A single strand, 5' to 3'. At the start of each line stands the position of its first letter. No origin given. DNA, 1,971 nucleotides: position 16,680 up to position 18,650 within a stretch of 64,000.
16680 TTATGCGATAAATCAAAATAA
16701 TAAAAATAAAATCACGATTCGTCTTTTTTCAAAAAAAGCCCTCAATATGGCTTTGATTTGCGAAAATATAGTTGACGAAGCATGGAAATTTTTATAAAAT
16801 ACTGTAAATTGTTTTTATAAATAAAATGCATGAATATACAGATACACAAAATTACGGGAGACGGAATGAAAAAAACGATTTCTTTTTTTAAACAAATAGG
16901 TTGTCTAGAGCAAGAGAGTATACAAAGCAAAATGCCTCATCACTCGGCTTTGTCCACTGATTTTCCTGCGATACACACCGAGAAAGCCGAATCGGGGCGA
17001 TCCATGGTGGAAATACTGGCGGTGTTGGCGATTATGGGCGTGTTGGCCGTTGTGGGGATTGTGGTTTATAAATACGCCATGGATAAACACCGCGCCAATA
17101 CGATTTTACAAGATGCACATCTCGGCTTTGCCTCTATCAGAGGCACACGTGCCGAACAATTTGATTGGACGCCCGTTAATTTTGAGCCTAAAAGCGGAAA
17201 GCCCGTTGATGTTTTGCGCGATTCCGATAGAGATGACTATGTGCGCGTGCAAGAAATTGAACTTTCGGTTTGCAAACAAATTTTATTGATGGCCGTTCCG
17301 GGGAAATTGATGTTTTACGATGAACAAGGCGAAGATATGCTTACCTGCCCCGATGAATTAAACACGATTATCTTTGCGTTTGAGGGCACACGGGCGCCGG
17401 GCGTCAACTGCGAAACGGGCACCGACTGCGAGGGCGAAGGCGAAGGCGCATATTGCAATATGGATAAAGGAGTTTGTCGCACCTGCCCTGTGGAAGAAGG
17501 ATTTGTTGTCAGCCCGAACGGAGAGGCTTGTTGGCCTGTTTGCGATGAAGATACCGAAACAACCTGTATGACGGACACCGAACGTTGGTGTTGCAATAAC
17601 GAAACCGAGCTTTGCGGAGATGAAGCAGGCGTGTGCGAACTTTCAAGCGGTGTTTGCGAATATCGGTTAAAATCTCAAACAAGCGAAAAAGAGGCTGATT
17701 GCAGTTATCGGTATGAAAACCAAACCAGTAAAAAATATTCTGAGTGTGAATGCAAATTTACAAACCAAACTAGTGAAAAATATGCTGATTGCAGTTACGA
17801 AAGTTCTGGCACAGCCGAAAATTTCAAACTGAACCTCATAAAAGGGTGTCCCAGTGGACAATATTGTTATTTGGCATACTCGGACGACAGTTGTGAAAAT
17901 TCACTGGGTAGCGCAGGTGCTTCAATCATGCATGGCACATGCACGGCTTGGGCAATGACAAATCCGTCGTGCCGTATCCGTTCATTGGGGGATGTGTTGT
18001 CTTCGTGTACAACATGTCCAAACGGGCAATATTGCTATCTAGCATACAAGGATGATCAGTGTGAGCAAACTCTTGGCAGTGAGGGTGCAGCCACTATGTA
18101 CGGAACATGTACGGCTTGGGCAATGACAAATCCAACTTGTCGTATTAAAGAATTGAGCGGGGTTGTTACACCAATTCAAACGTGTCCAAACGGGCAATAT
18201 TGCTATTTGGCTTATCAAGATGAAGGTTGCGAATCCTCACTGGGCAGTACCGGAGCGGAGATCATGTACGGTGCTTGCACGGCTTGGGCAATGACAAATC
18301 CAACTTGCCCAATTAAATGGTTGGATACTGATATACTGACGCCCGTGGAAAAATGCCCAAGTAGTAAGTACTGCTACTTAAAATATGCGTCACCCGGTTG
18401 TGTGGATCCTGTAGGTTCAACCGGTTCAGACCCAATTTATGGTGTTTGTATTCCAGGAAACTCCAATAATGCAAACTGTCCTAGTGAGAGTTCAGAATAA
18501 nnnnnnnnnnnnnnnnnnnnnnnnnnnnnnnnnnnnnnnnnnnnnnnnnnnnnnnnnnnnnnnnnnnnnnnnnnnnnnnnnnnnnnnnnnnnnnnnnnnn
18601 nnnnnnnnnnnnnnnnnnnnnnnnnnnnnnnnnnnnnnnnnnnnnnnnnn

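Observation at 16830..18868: A giant Cys-rich type IV pilin-like protein occupies the canonical target position and is translationally coupled to avd (TAATG), yet has no VR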

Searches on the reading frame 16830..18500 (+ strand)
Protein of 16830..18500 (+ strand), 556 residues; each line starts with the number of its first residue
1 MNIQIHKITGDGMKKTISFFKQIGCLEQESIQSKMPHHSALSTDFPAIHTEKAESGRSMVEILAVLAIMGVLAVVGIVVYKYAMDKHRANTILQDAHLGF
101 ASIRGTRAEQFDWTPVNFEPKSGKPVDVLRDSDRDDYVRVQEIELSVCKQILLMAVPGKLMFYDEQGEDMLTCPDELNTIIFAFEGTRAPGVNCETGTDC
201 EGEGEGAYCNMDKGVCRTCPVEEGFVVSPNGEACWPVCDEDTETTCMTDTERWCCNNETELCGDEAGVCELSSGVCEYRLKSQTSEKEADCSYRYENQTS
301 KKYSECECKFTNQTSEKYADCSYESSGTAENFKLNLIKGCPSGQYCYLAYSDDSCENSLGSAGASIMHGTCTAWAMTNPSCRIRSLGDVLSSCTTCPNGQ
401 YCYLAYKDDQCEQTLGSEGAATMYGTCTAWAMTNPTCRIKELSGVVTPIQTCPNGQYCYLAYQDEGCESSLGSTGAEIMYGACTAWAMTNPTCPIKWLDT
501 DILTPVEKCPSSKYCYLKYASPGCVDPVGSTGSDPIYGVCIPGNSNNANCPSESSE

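Call 3: search_protein_families(library=pfam, proteins=[window:16830-18500:+], max_evalue=0.1)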
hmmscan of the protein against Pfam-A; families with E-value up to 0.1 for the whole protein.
window:16830-18500:+ (556 aa): 0 families

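Call 4: search_protein_families(library=ncbifam, proteins=[window:16830-18500:+], max_evalue=0.1)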
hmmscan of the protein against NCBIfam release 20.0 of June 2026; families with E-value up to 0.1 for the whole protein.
window:16830-18500:+ (556 aa): 0 families

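Call 12: find_homologous_proteins(query=window:16830-18500:+, max_evalue=0.001)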
Query window:16830-18500:+ (556 aa): 98 proteins with E <= 0.001 among 7960 candidates.
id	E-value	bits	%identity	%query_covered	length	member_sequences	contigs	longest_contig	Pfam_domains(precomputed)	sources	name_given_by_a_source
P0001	0.0e+0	1257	98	98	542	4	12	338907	-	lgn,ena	-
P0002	0.0e+0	1050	66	97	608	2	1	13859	-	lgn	-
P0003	2.0e-277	939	77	98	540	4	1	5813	-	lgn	-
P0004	4.5e-241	819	65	98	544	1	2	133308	-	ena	-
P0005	1.5e-207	709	59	91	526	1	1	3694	-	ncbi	-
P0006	1.1e-180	620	54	93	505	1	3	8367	-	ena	-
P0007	9.1e-113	396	43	81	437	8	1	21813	-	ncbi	-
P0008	1.1e-111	392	35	90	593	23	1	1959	-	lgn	-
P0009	7.7e-99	350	37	88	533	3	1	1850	-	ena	-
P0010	4.2e-96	341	37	80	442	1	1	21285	-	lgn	-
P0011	5.6e-94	334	35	90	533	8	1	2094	-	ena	-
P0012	5.3e-84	301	37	90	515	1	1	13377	-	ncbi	-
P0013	1.6e-83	299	38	84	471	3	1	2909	-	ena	-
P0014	1.5e-81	293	35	90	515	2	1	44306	-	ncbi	-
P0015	1.7e-80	289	36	82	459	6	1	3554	-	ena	-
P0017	1.9e-71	259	33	85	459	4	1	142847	-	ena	-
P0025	1.1e-56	211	32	80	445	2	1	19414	-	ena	-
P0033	1.0e-42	165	30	79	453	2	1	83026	-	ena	-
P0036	2.1e-41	160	41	28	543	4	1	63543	-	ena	-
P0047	1.5e-27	115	29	81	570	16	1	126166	-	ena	-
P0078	1.4e-5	42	62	8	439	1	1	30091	PF00754.32,PF22633.4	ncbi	ncbi:MAG: discoidin domain-containing protein [Alphaproteobacteria bacterium]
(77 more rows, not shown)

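Call 13: find_encoding_contigs(protein=P0001, flank=10000, max_places=4)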
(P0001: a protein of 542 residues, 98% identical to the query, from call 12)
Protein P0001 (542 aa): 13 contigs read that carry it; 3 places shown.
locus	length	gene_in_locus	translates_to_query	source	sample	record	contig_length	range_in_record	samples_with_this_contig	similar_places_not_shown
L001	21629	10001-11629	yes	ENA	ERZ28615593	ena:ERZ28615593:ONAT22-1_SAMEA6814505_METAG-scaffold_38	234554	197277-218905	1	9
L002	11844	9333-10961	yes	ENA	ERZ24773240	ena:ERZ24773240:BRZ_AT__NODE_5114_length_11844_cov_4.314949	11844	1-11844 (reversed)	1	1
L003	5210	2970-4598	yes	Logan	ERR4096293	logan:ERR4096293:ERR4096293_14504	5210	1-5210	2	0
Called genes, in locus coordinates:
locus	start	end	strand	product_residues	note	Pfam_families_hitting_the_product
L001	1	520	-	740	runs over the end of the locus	PF00521:DNA_topoisoIV, PF03989:DNA_gyraseA_C (weak)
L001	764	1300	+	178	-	PF06776:IalB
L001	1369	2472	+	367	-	PF21016:RlmN_N, PF04055:Radical_SAM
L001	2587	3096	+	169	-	PF00881:Nitroreductase, PF14512:TM1586_NiRdase (weak), PF00881:Nitroreductase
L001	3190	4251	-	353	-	PF02618:YceG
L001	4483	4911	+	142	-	-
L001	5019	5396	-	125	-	PF10691:DUF2497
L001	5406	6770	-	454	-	PF02321:OEP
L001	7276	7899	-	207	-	-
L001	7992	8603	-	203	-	-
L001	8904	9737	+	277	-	PF00106:adh_short, PF13561:adh_short_C2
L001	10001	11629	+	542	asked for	-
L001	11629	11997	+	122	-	PF22296:bAvd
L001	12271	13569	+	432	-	PF00078:RVT_1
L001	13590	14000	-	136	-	-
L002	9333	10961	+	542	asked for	-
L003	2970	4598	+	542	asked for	-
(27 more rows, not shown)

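Call 14: find_encoding_contigs(protein=P0004, flank=10000, max_places=3)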
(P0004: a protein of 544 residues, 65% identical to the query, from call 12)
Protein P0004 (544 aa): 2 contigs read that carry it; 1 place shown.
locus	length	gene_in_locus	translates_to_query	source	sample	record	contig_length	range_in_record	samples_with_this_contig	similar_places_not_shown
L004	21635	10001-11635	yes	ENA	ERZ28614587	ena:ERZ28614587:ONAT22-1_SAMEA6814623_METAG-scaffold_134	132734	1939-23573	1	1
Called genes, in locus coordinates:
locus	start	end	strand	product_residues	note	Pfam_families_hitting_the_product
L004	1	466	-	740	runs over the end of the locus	PF00521:DNA_topoisoIV, PF03989:DNA_gyraseA_C (weak)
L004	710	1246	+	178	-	PF06776:IalB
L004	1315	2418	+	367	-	PF21016:RlmN_N, PF04055:Radical_SAM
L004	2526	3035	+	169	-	PF00881:Nitroreductase, PF14512:TM1586_NiRdase (weak), PF00881:Nitroreductase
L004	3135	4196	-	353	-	PF02618:YceG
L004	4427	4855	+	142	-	-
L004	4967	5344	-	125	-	PF10691:DUF2497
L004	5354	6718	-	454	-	PF02321:OEP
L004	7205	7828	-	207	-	-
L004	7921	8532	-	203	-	-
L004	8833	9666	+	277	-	PF00106:adh_short, PF13561:adh_short_C2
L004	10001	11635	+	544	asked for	-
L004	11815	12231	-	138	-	-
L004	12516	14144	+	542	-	-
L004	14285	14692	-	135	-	-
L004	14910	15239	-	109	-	PF03819:MazG, PF12643:MazG-like (weak)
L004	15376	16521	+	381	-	PF01663:Phosphodiest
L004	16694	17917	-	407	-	PF07690:MFS_1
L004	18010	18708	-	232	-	PF02129:Peptidase_S15, PF00561:Abhydrolase_1, PF12146:Hydrolase_4, PF12697:Abhydrolase_6 (faint), PF20408:Abhydrolase_11 (weak), PF00326:Peptidase_S9 (faint)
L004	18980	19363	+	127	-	PF01219:DAGK_prokar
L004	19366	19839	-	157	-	PF04073:tRNA_edit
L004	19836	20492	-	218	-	PF01144:CoA_trans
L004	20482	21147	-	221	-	PF01144:CoA_trans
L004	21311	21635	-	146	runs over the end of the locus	PF04138:GtrA_DPMS_TM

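Call 27: find_related_loci(query=A3, collection=genome_contigs, flank=8000)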
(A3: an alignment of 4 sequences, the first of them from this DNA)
Query A3 (453 aa) in genome_contigs; peptide patterns used: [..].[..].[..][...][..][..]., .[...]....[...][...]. (x = any residue, [..] = any of these).
80 stretches matched a pattern; 2 encode a relative of the query (tblastn E <= 1e-3); 2 distinct loci.
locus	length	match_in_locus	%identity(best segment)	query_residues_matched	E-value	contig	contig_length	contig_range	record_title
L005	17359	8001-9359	100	1-453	0e+0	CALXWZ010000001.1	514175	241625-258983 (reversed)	MAG: uncultured Alphaproteobacteria bacterium isolate BRZ_CI__bin89 genome assembly, contig: BRZ_CI__NODE_3_length_51417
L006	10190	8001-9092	42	10-393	7e-98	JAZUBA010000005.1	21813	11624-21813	MAG: Alphaproteobacteria bacterium isolate T1900045318_YK20190007.MAGScoT_cleanbin_000005 SGB_6327_k141_2235532, whole g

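Call 28: find_encoding_contigs(protein=P0002, flank=7000, max_places=2)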
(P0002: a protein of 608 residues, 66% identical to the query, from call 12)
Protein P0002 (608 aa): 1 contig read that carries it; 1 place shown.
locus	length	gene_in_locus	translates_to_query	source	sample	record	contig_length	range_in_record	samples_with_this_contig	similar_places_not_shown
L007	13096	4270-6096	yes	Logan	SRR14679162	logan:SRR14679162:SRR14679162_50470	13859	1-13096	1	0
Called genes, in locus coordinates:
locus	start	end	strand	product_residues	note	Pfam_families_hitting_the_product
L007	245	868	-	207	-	-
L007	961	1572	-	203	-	-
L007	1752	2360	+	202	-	PF02417:Chromate_transp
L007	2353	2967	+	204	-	PF02417:Chromate_transp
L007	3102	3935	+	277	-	PF00106:adh_short, PF13561:adh_short_C2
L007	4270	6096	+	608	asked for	-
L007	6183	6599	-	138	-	-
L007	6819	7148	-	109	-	PF03819:MazG, PF12643:MazG-like (weak)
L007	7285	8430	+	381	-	PF01663:Phosphodiest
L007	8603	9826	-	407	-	PF07690:MFS_1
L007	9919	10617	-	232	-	PF02129:Peptidase_S15, PF00561:Abhydrolase_1, PF12146:Hydrolase_4, PF12697:Abhydrolase_6 (faint), PF20408:Abhydrolase_11 (weak), PF00326:Peptidase_S9 (faint)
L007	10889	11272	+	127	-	PF01219:DAGK_prokar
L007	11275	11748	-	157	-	PF04073:tRNA_edit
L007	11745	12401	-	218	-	PF01144:CoA_trans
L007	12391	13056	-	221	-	PF01144:CoA_trans, PF02550:AcetylCoA_hydro (faint)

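Call 29: find_encoding_contigs(protein=P0010, flank=7000, max_places=2)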
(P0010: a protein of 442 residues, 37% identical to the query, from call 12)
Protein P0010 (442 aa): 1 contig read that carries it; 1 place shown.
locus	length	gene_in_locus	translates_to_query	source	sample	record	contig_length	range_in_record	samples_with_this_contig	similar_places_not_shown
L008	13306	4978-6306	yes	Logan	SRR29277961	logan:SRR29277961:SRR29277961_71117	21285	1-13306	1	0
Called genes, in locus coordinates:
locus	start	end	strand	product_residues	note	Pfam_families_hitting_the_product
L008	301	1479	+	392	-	PF00291:PALP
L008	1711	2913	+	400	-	-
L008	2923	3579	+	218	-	PF00293:NUDIX (weak)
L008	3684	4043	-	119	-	-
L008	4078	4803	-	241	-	-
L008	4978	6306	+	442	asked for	-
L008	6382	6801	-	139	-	-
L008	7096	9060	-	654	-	-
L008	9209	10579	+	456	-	PF20573:DUF6782 (faint)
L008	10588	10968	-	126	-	-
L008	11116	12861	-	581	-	-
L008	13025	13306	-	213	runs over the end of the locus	-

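Call 30: find_encoding_contigs(protein=P0014, flank=7000, max_places=2)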
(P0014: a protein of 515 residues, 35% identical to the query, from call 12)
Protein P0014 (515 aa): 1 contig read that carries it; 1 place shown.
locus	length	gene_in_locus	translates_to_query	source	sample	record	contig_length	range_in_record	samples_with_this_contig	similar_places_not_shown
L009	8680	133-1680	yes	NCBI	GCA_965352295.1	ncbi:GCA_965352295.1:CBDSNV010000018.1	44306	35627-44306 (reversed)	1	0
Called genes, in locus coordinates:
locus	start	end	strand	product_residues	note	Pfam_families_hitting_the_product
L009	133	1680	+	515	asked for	-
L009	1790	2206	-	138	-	-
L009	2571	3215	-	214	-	-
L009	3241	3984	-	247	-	-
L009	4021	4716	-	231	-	-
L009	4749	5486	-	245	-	-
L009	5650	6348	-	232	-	-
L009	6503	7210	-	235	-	-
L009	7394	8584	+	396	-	PF01663:Phosphodiest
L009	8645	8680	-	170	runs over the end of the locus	PF01467:CTP_transf_like (weak)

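Call 31: find_encoding_contigs(protein=P0017, flank=7000, max_places=2)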
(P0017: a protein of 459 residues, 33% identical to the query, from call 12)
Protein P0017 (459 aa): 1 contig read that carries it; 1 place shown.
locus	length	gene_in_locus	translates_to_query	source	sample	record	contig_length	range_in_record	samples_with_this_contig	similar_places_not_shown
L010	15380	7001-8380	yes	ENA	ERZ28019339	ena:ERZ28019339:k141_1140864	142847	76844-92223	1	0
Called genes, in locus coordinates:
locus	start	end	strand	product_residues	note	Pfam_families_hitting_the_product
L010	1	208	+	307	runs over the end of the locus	PF01545:Cation_efflux, PF16916:ZT_dimer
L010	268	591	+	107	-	-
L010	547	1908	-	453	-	-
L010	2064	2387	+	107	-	PF02575:YbaB_DNA_bd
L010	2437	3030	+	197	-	PF21176:RecR_HhH, PF02132:RecR_ZnF (weak), PF01751:Toprim (faint), PF13662:Toprim_4, PF21175:RecR_C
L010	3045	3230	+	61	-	-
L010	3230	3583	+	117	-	PF05164:ZapA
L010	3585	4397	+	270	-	PF00149:Metallophos, PF13277:YmdB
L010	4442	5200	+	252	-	PF20772:TACO1_YebC_N, PF01709:Transcrip_reg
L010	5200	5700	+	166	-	PF02075:RuvC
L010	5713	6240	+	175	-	PF01510:Amidase_2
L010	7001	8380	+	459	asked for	-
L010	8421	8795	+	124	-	-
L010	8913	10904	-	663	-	PF06480:FtsH_ext, PF07728:AAA_5 (faint), PF06068:TIP49 (weak), PF00004:AAA, PF17862:AAA_lid_3, PF01434:Peptidase_M41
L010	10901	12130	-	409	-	PF01171:ATP_bind_3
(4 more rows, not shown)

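Call 59: predict_structure(alignment_id=A1)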
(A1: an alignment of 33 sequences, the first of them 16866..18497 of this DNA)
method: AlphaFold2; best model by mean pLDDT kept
length: 544 residues; sequences in the alignment: 33
mean_pLDDT: 70.9   pTM: 0.34
mean pLDDT of the five models: 70.9, 67.0, 66.4, 65.8, 65.5
residues with pLDDT >= 90: 36; 70-90: 294; 50-70: 151; < 50: 63
segments of 3 or more residues with pLDDT < 50: 1-45, 373-376, 429-432, 541-544
pLDDT, mean of each block of 10 residues (from residue 1): 42 36 35 37 58 83 87 91 90 74 87 88 88 91 85 82 88 78 76 75 74 73 72 70 71 70 68 68 56 62 66 71 80 79 72 77 63 52 68 75 68 70 56 64 79 77 73 73 63 71 77 72 77 60 40
secondary structure, 60 per line:
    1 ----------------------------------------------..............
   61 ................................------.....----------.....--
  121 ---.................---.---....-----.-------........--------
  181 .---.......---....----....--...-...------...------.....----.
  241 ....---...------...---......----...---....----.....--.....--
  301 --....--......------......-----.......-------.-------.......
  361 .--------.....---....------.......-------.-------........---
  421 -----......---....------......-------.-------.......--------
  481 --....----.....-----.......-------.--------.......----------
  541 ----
elements in order: H47-92 E99-103 E114-118 E124-132 H133-140 E148-151 E165-172 H185-191 E195-198 E203-206 E213-215 E222-224 E231-235 E240-244 E248-250 E257-259 E263-268 E273-275 E279-282 E287-291 E294-298 E303-306 E309-314 E321-326 E332-338 E354-361 E370-374 E378-381 E388-394 E410-417 E426-431 E435-438 E445-450 E466-472 E483-486 E491-495 E501-507 E524-530

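Call 66: find_encoding_contigs(protein=P0033, flank=5000, max_places=1)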
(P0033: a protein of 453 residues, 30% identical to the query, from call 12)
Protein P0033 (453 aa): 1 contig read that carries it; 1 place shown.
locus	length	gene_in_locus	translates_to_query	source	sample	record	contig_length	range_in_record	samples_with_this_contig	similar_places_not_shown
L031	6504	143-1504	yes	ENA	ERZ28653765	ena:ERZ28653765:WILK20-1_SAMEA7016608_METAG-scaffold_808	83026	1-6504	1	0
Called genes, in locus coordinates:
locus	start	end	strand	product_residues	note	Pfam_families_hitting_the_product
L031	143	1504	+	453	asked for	-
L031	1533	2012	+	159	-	-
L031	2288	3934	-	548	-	PF06418:CTP_synth_N, PF00117:GATase, PF07722:Peptidase_C26 (weak)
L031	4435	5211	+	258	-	PF00106:adh_short, PF01370:Epimerase (faint), PF08659:KR, PF13561:adh_short_C2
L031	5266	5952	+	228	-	PF09976:TPR_21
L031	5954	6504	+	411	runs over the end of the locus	PF07774:EMC1_C (faint), PF01011:PQQ (faint), PF13570:Beta-prop_ACSF4, PF23727:Beta-prop_FAM234A_B (faint), PF25293:Beta-prop_EMC1_N, PF13360:PQQ_2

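Call 67: find_encoding_contigs(protein=P0036, flank=5000, max_places=1)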
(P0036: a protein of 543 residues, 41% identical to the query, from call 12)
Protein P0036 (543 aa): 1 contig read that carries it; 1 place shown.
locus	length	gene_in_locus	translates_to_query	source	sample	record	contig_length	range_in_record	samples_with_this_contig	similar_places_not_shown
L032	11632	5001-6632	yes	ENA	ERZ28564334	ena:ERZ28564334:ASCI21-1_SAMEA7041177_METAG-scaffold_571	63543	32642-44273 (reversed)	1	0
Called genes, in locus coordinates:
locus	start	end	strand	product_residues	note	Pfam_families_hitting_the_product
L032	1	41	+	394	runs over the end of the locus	-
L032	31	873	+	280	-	-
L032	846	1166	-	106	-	-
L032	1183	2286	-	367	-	PF08238:Sel1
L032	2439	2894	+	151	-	PF09424:YqeY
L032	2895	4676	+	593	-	PF01807:Zn_ribbon_DnaG, PF08275:DNAG_N, PF01751:Toprim, PF13155:Toprim_2, PF13662:Toprim_4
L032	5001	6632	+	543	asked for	-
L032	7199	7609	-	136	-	-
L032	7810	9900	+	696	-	PF03979:Sigma70_r1_1, PF00140:Sigma70_r1_2, PF04546:Sigma70_ner, PF04542:Sigma70_r2, PF04539:Sigma70_r3, PF04545:Sigma70_r4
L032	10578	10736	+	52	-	-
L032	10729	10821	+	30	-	-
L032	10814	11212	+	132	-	PF11149:DUF2924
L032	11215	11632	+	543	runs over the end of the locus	PF00239:Resolvase, PF07508:Recombinase, PF13408:Zn_ribbon_recom (weak)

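Call 68: find_encoding_contigs(protein=P0047, flank=5000, max_places=1)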
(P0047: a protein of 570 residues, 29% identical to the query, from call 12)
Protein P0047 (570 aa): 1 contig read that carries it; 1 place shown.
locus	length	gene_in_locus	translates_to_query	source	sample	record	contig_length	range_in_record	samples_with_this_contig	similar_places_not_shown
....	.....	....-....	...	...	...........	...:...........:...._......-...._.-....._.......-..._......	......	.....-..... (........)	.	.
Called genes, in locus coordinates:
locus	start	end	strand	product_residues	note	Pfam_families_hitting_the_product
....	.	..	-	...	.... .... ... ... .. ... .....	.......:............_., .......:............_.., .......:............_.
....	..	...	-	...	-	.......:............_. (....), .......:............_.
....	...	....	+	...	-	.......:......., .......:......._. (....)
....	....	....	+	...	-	-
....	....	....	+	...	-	-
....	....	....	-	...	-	-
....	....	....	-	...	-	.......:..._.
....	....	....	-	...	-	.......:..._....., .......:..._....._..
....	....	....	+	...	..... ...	-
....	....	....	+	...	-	-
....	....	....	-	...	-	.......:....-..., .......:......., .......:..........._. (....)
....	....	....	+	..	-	-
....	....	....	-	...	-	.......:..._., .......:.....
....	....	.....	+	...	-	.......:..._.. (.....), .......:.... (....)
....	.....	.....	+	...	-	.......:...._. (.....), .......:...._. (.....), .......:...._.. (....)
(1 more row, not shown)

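Call 69: find_encoding_contigs(protein=P0025, flank=5000, max_places=1)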
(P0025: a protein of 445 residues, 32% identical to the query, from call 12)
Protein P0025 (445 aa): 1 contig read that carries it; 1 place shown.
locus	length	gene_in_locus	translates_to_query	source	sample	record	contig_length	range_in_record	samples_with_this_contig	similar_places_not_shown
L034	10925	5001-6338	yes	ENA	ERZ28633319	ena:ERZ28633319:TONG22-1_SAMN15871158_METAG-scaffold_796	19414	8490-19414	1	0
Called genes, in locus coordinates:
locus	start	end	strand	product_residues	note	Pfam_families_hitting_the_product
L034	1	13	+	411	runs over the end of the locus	PF00155:Aminotran_1_2, PF00266:Aminotran_5 (weak), PF01053:Cys_Met_Meta_PP (weak), PF01212:Beta_elim_lyase (faint), PF01276:OKR_DC_1 (faint)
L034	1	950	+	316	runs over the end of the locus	PF01073:3Beta_HSD, PF01370:Epimerase, PF04321:RmlD_sub_bind, PF16363:GDP_Man_Dehyd (faint), PF07993:NAD_binding_4 (weak), PF13460:NAD_binding_10 (weak)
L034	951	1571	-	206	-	PF20434:BD-FAE (faint), PF00561:Abhydrolase_1, PF12146:Hydrolase_4, PF12697:Abhydrolase_6 (weak), PF00326:Peptidase_S9, PF12146:Hydrolase_4 (weak)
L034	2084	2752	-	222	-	-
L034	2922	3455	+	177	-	-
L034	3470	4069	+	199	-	-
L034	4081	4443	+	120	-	-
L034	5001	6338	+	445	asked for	-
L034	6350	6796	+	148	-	-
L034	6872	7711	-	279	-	-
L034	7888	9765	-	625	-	-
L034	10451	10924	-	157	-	?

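Call 74: search_solved_structures(query=window:16866-18497:+, max_evalue=1)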
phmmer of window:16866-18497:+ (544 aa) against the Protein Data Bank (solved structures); distinct sequences matched with E-value up to 1: 0.
